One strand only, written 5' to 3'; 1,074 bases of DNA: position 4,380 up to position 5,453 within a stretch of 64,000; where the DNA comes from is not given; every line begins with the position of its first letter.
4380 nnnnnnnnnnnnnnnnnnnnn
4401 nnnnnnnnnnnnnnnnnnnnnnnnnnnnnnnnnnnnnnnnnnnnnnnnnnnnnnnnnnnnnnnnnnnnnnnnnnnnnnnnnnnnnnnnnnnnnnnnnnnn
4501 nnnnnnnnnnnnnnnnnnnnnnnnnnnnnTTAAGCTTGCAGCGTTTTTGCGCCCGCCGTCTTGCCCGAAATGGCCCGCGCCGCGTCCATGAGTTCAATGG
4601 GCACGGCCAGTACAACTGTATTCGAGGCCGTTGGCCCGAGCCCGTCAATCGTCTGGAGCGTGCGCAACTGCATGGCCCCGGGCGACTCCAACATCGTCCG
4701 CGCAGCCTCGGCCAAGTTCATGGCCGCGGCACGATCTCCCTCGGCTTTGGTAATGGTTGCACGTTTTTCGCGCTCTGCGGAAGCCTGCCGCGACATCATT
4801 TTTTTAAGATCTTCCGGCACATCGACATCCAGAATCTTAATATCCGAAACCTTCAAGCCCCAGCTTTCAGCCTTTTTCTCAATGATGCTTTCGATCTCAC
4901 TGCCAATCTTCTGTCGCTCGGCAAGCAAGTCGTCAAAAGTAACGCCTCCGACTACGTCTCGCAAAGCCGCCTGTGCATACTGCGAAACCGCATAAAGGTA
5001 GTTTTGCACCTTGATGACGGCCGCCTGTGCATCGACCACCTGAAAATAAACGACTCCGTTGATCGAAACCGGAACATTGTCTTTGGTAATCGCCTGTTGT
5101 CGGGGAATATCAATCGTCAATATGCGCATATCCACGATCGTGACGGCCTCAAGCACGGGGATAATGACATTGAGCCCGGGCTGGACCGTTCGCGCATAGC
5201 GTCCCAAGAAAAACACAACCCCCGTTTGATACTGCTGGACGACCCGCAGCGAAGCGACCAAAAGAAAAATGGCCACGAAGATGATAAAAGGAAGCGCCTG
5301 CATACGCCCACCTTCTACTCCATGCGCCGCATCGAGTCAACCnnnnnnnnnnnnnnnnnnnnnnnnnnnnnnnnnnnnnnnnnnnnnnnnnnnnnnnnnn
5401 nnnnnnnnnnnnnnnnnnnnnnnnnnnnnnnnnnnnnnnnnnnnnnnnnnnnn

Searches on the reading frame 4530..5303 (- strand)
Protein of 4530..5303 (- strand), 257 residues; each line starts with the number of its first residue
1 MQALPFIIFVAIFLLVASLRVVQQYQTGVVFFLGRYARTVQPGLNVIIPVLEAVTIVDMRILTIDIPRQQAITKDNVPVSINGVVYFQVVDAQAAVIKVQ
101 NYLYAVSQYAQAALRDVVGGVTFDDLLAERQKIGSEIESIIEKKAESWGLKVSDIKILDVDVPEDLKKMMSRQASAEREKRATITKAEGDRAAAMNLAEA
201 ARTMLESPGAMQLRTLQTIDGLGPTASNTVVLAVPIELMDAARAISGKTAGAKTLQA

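Call 39: search_protein_families(library=pfam, proteins=[window:4530-5303:-], max_evalue=0.0001)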
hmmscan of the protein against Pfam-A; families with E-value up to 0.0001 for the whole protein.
window:4530-5303:- (257 aa): 2 families
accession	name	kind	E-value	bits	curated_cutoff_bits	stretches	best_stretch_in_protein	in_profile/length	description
PF01145.31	Band_7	-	1.5e-37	129.8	23.6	1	21-190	2-175/176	SPFH domain / Band 7 family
PF13421.11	Band_7_1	-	9e-06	25.9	24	1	111-176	142-209/211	SPFH domain-Band 7 family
